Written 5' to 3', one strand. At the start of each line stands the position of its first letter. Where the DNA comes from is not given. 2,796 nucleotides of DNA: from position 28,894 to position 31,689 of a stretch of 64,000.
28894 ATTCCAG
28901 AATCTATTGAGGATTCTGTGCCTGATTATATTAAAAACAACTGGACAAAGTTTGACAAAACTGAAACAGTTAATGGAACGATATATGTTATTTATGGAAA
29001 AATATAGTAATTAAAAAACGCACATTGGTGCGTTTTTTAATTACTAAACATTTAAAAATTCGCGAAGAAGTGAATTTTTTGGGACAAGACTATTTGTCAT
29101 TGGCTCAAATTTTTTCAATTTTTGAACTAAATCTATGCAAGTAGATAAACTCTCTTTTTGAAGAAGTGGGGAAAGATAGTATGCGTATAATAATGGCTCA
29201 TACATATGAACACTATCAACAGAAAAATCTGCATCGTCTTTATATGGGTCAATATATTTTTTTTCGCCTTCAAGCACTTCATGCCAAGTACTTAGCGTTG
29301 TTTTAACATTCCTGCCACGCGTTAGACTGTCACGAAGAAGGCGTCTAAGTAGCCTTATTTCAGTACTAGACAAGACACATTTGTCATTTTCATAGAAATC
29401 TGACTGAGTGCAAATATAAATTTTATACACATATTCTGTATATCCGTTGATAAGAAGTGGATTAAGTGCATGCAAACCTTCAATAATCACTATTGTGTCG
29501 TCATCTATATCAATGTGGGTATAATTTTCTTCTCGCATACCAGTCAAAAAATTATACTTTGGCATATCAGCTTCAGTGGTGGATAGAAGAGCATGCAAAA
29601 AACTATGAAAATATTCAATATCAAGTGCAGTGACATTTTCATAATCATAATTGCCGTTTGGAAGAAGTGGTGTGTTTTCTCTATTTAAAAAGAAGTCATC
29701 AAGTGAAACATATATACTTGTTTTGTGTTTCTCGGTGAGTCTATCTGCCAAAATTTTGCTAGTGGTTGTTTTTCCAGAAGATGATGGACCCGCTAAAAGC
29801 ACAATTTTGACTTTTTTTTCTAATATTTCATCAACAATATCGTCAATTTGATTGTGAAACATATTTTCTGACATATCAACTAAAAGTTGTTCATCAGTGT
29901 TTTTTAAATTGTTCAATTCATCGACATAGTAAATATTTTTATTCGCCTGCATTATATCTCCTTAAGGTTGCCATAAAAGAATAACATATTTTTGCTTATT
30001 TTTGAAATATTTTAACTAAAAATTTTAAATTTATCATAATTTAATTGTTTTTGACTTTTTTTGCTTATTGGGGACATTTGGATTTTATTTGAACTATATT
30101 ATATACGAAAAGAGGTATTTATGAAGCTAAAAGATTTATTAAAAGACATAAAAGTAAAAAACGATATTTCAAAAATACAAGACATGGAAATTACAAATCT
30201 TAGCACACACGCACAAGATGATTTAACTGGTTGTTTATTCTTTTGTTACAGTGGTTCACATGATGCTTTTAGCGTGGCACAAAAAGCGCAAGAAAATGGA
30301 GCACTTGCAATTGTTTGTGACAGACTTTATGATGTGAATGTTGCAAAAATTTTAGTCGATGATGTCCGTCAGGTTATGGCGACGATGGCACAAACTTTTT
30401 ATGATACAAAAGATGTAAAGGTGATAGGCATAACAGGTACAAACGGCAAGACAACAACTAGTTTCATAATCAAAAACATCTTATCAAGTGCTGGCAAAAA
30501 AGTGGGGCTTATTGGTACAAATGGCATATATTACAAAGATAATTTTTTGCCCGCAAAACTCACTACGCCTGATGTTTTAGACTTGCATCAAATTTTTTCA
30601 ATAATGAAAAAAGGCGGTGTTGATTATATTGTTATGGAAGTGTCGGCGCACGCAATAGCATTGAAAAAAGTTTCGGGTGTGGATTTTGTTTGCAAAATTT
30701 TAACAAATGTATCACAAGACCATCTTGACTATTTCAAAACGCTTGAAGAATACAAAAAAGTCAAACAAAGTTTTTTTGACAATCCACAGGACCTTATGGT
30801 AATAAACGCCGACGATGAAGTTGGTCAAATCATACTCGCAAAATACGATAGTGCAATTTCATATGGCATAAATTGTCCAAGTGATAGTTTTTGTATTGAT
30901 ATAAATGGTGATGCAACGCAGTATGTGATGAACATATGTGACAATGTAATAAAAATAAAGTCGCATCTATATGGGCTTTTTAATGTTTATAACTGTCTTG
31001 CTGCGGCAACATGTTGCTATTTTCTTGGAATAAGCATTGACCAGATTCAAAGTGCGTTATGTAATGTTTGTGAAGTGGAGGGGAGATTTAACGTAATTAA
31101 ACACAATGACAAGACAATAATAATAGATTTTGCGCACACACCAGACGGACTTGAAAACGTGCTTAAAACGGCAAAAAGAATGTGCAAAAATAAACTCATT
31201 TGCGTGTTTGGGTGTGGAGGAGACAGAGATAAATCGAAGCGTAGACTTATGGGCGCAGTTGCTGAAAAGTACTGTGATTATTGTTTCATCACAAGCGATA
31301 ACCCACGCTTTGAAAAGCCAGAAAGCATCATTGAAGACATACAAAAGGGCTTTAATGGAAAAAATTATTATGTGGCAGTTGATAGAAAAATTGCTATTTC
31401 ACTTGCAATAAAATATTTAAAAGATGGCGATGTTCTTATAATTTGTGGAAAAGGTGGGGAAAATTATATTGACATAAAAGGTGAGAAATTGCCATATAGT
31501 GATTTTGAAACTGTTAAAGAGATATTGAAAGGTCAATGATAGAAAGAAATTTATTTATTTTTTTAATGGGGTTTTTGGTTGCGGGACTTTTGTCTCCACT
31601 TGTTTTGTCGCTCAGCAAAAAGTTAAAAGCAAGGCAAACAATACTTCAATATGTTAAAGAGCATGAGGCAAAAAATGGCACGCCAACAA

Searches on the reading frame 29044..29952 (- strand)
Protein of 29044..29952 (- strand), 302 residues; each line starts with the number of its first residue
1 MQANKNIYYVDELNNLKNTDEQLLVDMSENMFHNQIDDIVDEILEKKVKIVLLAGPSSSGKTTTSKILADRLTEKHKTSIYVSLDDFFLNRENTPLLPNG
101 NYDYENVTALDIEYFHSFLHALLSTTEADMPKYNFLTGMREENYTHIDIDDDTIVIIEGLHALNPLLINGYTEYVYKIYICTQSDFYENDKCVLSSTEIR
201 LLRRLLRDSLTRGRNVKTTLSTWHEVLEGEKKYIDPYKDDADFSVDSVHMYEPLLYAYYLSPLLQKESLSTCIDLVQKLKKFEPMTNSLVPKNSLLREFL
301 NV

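Call 6: search_protein_families(library=pfam, proteins=[window:29044-29952:-])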
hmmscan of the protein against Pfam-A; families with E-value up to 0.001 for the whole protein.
window:29044-29952:- (302 aa): 8 families
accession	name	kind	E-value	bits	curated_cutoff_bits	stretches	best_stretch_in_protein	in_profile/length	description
PF00485.24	PRK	-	1.5e-18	67.8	22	1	51-249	2-191/196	Phosphoribulokinase / Uridine kinase family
PF13173.12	AAA_14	-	4.5e-05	23.9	27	0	49-95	3-48/129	AAA domain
PF20720.3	nSTAND3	-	0.0003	21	27.2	1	42-83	12-52/155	Novel STAND NTPase 3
PF16575.11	CLP1_P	-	0.00042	20.6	26.6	1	55-85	1-31/188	mRNA cleavage and polyadenylation factor CLP1 P-loop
PF13191.12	AAA_16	-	0.00046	21.2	32.6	0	35-85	11-61/167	AAA ATPase domain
PF08433.16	KTI12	-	0.00053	20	22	0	50-92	3-45/271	Chromatin associated protein KTI12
PF06414.18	Zeta_toxin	-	0.00055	19.9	22.3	0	46-87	14-54/199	Zeta toxin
PF03215.21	Rad17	-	0.00065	20.1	23.8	0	42-77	38-74/186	Rad17 P-loop domain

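Call 43: find_encoding_contigs(protein=window:29044-29952:-, flank=6500, max_places=10)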
Protein window:29044-29952:- (302 aa): 4 contigs read that carry it; 4 places shown.
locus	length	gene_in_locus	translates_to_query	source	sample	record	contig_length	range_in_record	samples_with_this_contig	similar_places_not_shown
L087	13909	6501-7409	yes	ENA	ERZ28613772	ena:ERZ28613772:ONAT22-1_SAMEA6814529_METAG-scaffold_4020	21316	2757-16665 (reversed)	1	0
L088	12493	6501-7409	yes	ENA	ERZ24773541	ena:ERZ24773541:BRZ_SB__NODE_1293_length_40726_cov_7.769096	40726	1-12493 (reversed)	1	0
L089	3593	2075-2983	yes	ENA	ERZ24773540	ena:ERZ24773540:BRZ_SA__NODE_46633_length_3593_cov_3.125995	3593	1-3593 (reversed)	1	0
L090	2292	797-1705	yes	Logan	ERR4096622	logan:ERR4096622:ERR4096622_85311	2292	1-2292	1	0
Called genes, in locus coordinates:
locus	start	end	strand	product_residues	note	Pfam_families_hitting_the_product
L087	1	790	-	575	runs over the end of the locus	PF13306:LRR_5, PF13855:LRR_8 (faint)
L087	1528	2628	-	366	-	PF01098:FTSW_RODA_SPOVE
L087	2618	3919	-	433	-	PF08245:Mur_ligase_M, PF02875:Mur_ligase_C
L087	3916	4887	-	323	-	PF10555:MraY_sig1 (weak), PF00953:Glycos_transf_4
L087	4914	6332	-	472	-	PF08245:Mur_ligase_M, PF02875:Mur_ligase_C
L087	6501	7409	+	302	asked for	PF00485:PRK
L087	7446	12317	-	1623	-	PF13306:LRR_5, PF25421:DUF7891 (faint), PF12799:LRR_4 (faint), PF13855:LRR_8 (weak), PF13306:LRR_5, PF13306:LRR_5, PF13855:LRR_8 (weak), PF13306:LRR_5, +1 more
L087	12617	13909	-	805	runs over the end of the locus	PF02861:Clp_N, PF13191:AAA_16 (weak), PF00004:AAA, PF17871:AAA_lid_9, PF00004:AAA, PF07724:AAA_2, PF07728:AAA_5, PF10431:ClpB_D2-small, +8 more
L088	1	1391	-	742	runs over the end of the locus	PF13306:LRR_5, PF23952:LRR_EndoS (faint), PF01457:Peptidase_M8 (faint), PF13855:LRR_8 (faint), PF13306:LRR_5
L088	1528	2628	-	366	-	PF01098:FTSW_RODA_SPOVE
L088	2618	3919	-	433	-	PF08245:Mur_ligase_M, PF02875:Mur_ligase_C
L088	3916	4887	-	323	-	PF10555:MraY_sig1 (weak), PF00953:Glycos_transf_4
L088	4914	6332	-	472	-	PF08245:Mur_ligase_M, PF02875:Mur_ligase_C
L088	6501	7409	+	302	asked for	PF00485:PRK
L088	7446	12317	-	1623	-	PF13306:LRR_5, PF25421:DUF7891 (faint), PF12799:LRR_4 (faint), PF13855:LRR_8 (weak), PF13306:LRR_5, PF13306:LRR_5, PF13855:LRR_8 (weak), PF13306:LRR_5, +1 more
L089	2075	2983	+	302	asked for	PF00485:PRK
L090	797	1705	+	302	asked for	PF00485:PRK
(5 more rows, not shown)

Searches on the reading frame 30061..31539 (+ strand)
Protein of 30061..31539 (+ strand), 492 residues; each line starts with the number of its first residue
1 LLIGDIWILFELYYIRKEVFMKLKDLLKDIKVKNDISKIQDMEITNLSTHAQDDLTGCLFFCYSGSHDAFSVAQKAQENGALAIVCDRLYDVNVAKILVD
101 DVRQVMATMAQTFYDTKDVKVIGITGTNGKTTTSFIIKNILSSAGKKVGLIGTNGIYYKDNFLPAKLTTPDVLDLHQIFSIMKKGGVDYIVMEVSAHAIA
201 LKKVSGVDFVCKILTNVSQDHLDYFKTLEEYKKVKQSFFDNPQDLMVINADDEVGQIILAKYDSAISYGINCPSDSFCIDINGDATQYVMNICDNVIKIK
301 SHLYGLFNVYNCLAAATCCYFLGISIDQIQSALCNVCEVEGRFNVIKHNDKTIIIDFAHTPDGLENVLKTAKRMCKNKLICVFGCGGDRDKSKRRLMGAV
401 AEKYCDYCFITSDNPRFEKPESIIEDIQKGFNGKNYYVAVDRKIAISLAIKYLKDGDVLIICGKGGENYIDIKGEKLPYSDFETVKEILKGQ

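Call 6: search_protein_families(library=pfam, proteins=[window:30061-31539:+])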
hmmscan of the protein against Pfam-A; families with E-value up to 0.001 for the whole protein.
window:30061-31539:+ (492 aa): 2 families
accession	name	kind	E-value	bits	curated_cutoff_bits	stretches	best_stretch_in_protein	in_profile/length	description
PF08245.18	Mur_ligase_M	-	2.6e-46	158.6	24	1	124-318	1-199/200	Mur ligase middle domain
PF02875.26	Mur_ligase_C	-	1.6e-33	116.7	28.4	1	341-465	1-127/127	Mur ligase, glutamate ligase domain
